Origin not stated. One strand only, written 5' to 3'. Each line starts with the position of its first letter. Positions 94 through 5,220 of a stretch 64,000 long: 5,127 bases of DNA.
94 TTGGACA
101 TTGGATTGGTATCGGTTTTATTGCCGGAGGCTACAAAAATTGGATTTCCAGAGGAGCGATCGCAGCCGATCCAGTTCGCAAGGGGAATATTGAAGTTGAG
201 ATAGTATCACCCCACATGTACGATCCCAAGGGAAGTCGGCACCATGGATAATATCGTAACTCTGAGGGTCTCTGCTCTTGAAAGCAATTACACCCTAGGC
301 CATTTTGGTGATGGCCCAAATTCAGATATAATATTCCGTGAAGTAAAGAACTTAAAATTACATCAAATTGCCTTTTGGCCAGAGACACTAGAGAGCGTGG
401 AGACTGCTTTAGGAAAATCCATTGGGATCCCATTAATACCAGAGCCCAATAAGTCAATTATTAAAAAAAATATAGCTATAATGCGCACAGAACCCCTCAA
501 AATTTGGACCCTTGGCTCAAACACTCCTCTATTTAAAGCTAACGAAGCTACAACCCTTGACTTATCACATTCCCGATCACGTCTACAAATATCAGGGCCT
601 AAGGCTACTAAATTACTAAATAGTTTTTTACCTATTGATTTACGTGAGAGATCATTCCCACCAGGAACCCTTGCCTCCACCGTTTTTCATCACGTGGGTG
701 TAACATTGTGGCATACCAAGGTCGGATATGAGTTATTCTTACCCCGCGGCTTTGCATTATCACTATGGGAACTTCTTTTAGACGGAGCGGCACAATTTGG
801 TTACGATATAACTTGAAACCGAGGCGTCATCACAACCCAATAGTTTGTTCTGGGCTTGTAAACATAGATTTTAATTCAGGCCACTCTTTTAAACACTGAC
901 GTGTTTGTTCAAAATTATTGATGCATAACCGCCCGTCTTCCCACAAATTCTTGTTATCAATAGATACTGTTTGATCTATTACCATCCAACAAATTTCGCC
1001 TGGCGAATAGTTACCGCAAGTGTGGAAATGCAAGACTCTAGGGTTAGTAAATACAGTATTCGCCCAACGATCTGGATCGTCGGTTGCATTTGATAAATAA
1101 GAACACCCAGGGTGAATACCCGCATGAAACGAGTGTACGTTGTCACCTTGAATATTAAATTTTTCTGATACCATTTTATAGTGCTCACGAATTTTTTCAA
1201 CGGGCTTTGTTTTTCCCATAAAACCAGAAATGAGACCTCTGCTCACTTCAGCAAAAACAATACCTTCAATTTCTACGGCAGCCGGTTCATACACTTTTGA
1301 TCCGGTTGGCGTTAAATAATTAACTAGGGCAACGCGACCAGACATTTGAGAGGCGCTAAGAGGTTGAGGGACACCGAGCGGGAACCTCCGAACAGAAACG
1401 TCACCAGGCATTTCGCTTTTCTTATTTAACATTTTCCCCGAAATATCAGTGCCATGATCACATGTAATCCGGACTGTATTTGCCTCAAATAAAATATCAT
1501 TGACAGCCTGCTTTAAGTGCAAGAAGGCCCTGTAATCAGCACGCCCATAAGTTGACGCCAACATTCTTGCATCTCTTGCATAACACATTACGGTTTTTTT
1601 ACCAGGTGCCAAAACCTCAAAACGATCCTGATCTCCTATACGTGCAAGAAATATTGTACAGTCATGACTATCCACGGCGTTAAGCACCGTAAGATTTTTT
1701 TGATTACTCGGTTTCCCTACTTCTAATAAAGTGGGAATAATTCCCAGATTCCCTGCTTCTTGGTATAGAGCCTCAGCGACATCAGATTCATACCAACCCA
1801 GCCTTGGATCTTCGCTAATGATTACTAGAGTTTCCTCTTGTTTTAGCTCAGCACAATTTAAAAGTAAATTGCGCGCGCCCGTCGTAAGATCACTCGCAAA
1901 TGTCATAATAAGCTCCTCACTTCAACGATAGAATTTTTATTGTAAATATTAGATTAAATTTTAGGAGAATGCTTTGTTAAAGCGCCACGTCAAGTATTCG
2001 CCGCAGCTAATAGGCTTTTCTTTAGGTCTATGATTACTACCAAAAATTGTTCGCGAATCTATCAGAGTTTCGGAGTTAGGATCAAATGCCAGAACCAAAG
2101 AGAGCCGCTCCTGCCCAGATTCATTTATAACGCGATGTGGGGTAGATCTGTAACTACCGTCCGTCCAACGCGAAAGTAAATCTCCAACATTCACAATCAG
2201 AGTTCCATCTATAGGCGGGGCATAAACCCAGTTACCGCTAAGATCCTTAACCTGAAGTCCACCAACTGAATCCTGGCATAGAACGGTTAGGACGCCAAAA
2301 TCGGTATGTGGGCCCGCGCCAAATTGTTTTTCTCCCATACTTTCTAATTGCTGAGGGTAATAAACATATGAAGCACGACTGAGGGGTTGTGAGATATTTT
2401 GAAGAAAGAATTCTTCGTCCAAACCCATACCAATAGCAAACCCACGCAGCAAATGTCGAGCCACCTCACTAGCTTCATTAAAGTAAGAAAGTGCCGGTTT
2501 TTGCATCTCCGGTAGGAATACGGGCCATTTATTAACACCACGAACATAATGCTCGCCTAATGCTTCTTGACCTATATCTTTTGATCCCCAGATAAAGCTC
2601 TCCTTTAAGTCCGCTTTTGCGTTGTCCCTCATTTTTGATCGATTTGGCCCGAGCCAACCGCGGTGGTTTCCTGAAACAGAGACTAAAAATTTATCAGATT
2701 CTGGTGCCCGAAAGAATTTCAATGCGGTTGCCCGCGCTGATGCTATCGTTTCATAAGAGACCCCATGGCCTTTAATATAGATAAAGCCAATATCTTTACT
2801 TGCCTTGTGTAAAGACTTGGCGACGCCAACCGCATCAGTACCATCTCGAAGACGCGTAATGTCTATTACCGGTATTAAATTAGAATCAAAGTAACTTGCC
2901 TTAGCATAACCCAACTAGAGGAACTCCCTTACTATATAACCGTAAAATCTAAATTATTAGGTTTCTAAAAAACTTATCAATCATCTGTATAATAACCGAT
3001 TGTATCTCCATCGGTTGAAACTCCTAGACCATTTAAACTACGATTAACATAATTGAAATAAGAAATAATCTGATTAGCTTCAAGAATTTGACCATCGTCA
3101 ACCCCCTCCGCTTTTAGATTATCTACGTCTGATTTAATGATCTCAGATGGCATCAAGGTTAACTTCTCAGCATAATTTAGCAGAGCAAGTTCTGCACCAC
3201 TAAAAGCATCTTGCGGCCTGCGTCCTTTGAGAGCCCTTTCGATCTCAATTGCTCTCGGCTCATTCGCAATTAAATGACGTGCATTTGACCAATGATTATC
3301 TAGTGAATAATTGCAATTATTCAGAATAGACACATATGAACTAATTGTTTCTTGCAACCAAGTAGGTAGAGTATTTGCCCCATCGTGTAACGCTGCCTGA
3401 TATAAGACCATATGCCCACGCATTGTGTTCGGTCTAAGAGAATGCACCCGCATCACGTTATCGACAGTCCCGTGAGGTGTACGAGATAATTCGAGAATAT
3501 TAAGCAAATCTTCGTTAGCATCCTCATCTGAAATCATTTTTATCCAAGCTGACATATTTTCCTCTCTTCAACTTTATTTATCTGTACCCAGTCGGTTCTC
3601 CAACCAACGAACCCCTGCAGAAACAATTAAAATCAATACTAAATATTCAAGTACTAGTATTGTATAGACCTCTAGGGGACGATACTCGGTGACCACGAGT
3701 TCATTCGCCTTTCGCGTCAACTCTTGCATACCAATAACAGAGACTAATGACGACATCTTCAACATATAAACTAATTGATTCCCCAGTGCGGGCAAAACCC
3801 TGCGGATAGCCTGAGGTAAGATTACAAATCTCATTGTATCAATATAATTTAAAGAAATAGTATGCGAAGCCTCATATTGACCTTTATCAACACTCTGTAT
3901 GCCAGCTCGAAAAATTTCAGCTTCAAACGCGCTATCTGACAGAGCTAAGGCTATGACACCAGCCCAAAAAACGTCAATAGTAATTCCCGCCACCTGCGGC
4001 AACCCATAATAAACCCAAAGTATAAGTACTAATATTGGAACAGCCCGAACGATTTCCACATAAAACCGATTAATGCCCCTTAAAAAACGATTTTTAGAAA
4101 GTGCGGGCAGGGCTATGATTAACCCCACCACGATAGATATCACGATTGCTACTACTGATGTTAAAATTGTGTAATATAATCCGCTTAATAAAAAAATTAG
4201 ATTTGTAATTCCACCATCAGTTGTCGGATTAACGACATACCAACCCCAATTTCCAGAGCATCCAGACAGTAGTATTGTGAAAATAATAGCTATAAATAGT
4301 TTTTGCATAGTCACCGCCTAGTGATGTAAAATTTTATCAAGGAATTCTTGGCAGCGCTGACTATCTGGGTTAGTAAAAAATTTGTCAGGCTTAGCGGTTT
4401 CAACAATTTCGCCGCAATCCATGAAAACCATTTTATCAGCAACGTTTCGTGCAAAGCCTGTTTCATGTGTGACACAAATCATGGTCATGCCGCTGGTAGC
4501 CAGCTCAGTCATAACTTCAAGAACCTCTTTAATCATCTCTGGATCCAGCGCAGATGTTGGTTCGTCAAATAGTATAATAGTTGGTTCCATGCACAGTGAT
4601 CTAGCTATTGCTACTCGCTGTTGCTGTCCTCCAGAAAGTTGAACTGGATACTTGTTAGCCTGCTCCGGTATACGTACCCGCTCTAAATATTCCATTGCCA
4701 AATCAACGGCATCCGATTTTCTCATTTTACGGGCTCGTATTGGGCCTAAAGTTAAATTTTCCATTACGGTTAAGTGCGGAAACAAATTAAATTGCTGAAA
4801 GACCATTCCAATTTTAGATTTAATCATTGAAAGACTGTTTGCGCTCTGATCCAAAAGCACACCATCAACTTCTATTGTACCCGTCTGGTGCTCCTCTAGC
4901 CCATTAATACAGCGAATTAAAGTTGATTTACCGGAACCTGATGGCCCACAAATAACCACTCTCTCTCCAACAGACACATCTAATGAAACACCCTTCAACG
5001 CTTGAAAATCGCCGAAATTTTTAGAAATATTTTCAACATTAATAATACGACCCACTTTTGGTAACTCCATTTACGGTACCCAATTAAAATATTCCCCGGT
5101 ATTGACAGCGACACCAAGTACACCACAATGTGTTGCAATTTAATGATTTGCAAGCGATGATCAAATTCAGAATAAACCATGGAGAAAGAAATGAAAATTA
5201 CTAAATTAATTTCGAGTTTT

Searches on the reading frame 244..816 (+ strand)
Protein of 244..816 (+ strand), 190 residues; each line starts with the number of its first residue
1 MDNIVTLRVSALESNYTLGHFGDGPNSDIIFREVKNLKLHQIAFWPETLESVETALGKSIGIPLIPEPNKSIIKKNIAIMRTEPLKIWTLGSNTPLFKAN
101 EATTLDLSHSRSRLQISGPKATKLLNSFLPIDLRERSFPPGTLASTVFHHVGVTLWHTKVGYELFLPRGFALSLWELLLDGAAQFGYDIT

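Call 42: search_protein_families(library=pfam, proteins=[window:244-816:+])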
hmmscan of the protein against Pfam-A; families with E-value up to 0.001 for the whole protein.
window:244-816:+ (190 aa): 1 family
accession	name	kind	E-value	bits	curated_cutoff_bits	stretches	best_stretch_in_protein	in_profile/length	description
PF01571.26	GCV_T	-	1.4e-06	28.2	25.6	1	101-185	128-215/255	Aminomethyltransferase folate-binding domain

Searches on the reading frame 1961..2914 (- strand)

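Call 42: search_protein_families(library=pfam, proteins=[window:1961-2914:-])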
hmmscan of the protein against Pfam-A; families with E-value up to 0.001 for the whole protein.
window:1961-2914:- (317 aa): 2 families
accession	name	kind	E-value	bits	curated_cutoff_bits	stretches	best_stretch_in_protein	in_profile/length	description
PF03171.26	2OG-FeII_Oxy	-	5.5e-24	84.8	23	1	183-277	9-99/101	2OG-Fe(II) oxygenase superfamily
PF14226.12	DIOX_N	-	4.1e-21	76.2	27.3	1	14-131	1-115/117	non-haem dioxygenase in morphine synthesis N-terminal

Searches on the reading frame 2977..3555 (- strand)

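Call 42: search_protein_families(library=pfam, proteins=[window:2977-3555:-])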
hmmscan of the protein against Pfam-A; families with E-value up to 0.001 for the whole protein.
window:2977-3555:- (192 aa): 1 family
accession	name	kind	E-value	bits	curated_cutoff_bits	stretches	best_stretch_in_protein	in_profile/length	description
PF02627.25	CMD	-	0.00075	19.9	23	0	51-107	10-64/84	Carboxymuconolactone decarboxylase family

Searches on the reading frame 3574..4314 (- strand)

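Call 42: search_protein_families(library=pfam, proteins=[window:3574-4314:-])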
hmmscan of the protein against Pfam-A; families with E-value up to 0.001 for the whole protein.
window:3574-4314:- (246 aa): 1 family
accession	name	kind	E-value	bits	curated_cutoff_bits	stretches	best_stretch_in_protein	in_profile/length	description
PF00528.27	BPD_transp_1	-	1.4e-24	87.3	26.4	1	61-242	2-182/184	Binding-protein-dependent transport system inner membrane component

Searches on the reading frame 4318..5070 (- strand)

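Call 42: search_protein_families(library=pfam, proteins=[window:4318-5070:-])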
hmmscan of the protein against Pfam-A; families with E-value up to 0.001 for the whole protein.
window:4318-5070:- (250 aa): 8 families
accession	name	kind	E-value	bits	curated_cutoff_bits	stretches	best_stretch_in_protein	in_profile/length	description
PF00005.33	ABC_tran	-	1.3e-37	129.9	25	1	25-173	1-137/137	ABC transporter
PF13304.12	AAA_21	-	4.2e-12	47.2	27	1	153-204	249-300/304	AAA domain, putative AbiEii toxin, Type IV TA system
PF02463.25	SMC_N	-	9.5e-09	35.4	40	1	22-215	10-209/220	RecF/RecN/SMC N terminal domain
PF13555.12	AAA_29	-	0.00014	22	27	1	26-52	13-39/61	P-loop containing region of AAA domain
PF03193.22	RsgA_GTPase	-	0.00017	21.9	30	1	36-67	107-138/174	RsgA GTPase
PF13476.12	AAA_23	-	0.00018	22.6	27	1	17-56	5-40/201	AAA domain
PF13175.12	AAA_15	-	0.00026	21.2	32.1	0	17-92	9-84/374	AAA ATPase domain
PF13166.12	AAA_13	-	0.00046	19.4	36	0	162-214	526-581/713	AAA domain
